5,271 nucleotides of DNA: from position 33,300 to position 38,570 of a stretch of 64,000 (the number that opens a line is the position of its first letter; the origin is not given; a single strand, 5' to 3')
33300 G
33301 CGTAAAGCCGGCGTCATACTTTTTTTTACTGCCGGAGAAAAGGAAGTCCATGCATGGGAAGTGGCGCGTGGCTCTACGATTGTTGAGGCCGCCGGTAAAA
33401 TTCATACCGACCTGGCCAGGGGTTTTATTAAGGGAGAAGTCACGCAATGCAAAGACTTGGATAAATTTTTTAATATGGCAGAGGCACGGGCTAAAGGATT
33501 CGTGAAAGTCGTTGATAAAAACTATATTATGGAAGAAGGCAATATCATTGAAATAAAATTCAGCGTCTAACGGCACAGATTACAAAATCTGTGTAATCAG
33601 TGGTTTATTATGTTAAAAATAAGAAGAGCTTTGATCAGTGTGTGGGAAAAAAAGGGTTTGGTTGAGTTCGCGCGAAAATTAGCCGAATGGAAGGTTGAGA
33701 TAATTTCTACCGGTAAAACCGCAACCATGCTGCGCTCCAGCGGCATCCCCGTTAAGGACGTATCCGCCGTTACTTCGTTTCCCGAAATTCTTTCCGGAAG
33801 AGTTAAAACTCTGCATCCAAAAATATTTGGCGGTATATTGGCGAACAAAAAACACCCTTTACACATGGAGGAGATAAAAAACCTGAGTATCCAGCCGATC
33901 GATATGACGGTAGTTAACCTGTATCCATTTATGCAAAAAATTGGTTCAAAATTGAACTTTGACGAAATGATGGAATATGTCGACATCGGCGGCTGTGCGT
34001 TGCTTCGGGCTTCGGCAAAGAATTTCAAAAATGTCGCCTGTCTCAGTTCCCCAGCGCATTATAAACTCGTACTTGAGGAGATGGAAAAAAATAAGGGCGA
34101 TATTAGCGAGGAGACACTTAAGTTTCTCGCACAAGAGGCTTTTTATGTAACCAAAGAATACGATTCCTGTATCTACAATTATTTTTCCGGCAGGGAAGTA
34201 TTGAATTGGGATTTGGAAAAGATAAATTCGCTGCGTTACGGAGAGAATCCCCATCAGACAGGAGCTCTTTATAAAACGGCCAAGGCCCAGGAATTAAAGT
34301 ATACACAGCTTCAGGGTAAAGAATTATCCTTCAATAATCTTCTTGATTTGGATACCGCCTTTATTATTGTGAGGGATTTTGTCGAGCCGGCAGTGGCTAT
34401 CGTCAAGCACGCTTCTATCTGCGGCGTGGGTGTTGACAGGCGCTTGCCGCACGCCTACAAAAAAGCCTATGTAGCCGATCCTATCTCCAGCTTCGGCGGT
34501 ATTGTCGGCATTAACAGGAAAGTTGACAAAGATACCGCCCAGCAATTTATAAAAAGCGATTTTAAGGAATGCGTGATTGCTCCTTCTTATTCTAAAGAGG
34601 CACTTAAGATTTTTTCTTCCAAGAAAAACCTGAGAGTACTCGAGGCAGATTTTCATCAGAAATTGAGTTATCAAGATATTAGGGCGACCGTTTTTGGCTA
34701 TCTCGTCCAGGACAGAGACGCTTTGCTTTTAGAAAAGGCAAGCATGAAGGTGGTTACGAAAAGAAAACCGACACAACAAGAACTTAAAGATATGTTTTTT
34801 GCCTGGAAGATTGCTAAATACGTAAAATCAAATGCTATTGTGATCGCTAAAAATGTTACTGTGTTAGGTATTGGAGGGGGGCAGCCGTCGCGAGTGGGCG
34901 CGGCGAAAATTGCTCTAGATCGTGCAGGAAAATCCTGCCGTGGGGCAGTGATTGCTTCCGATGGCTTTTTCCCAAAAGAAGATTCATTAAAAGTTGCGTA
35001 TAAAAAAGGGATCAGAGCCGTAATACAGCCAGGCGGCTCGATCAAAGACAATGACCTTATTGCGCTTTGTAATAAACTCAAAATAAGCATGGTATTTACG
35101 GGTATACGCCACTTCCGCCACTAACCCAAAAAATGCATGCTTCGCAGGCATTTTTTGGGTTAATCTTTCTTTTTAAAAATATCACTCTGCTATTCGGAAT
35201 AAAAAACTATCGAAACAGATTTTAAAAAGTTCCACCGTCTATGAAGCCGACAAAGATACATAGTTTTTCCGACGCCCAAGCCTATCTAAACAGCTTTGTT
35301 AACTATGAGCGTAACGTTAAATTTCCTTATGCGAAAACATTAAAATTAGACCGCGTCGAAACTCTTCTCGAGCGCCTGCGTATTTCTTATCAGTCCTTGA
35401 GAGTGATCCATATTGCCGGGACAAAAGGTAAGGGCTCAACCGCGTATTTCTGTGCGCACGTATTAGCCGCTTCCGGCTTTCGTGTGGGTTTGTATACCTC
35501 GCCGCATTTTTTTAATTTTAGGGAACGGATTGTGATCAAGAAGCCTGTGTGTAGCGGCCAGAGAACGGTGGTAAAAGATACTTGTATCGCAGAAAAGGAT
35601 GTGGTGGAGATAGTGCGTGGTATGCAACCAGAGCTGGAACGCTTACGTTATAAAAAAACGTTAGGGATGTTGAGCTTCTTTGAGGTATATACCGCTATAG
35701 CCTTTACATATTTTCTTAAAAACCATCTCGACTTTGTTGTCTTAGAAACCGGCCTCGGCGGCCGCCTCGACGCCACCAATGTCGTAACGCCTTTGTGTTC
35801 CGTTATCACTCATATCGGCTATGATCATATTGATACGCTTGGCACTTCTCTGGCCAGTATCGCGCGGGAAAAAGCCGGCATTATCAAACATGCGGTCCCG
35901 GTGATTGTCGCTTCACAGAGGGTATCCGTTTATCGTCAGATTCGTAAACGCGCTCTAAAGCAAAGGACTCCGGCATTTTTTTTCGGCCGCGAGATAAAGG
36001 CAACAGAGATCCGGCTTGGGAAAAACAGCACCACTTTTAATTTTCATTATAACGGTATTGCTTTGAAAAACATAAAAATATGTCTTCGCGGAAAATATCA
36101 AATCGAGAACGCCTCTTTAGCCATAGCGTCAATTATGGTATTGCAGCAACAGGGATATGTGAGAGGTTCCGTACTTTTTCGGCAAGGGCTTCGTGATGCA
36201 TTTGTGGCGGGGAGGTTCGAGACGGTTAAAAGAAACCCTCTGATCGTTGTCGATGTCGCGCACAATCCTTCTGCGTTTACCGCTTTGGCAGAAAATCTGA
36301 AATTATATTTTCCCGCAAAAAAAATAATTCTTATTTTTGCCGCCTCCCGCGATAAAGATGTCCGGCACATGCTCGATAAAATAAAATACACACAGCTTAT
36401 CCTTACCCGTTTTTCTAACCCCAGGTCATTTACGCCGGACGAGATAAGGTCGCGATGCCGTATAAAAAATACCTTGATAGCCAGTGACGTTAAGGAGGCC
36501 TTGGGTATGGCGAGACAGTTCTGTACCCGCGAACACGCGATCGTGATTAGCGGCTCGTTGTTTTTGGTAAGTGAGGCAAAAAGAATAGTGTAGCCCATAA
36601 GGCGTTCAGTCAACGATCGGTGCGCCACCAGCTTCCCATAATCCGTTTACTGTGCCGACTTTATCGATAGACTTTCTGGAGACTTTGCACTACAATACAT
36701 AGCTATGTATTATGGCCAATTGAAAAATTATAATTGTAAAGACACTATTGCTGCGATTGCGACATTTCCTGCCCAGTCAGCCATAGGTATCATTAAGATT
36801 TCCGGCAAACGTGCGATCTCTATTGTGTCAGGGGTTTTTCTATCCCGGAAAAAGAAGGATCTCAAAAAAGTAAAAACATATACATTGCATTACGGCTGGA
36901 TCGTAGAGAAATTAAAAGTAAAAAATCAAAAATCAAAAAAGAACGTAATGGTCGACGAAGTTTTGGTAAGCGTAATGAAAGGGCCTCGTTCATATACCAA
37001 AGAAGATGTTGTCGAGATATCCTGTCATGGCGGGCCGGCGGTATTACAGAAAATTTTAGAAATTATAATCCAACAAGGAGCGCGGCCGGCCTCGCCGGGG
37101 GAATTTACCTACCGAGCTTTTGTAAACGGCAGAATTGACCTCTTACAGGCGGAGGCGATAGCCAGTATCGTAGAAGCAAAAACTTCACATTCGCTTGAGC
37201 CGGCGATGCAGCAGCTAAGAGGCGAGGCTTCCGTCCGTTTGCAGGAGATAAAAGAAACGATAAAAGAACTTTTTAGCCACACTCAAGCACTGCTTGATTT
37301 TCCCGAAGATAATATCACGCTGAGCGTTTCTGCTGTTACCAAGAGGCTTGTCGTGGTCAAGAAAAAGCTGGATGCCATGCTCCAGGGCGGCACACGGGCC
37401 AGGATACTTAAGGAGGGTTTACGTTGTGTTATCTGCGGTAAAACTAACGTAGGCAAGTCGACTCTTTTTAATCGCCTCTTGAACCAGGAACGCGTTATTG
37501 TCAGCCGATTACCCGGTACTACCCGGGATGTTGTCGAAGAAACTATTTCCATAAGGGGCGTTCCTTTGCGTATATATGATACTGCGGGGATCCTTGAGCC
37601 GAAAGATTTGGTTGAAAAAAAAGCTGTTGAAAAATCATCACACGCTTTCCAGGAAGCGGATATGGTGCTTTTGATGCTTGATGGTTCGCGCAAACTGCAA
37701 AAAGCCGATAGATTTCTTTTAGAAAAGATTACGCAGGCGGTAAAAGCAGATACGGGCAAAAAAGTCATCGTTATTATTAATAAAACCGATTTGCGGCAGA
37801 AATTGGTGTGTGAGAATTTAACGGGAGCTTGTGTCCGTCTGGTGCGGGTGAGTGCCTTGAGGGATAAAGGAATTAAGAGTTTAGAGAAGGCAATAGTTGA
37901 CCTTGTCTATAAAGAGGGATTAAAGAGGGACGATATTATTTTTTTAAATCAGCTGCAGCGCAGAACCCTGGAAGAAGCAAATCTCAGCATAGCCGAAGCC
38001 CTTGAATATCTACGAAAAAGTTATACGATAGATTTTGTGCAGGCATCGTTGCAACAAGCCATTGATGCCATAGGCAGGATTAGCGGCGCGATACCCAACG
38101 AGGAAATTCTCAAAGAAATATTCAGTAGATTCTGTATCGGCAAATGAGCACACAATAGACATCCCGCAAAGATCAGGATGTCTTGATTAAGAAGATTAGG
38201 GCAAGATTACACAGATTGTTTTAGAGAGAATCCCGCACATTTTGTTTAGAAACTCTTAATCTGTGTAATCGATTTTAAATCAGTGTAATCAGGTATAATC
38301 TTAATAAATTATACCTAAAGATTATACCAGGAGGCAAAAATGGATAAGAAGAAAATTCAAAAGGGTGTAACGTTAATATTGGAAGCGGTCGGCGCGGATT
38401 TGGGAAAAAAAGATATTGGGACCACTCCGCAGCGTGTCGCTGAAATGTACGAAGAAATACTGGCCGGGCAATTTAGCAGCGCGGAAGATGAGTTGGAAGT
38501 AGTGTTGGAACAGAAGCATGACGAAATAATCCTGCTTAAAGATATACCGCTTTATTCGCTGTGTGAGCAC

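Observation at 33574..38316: Exact 13-mer palindromic motif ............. shared by the purH translation-initiation region and the folE 5' leader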

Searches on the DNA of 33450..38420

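Call 10: search_rna_families(source=window, start=33450, end=38420, threshold=evalue, max_evalue=10)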
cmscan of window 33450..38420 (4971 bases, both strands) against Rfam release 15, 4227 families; matches with E-value up to 10: 6.
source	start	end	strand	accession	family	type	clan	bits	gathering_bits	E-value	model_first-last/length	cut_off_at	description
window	35339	35362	+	RF01326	CRISPR-DR13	Gene; CRISPR;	-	21.2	37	8.1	1-30/30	no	CRISPR RNA direct repeat element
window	36289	36375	-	RF04315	manA-II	Cis-reg;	-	20.7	100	3.6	1-147/147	no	manA_II ncRNA motif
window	36025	36077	+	RF02700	HtrA_thermometer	Cis-reg; thermoregulator;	-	18.7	52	7.3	1-46/46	no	HtrA 5' UTR thermometer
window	38030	38109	-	RF01926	mir-981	Gene; miRNA;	-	14.7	51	4.1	1-86/86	no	mir-981 microRNA precursor family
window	35137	35227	-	RF02474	GlsR5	Gene; snRNA; snoRNA; CD-box;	-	14.6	100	7.8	1-89/89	no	Small nucleolar RNA GlsR5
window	36008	36051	-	RF01123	sR35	Gene; snRNA; snoRNA; CD-box;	-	13.7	60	7.2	1-57/57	no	Small nucleolar RNA sR35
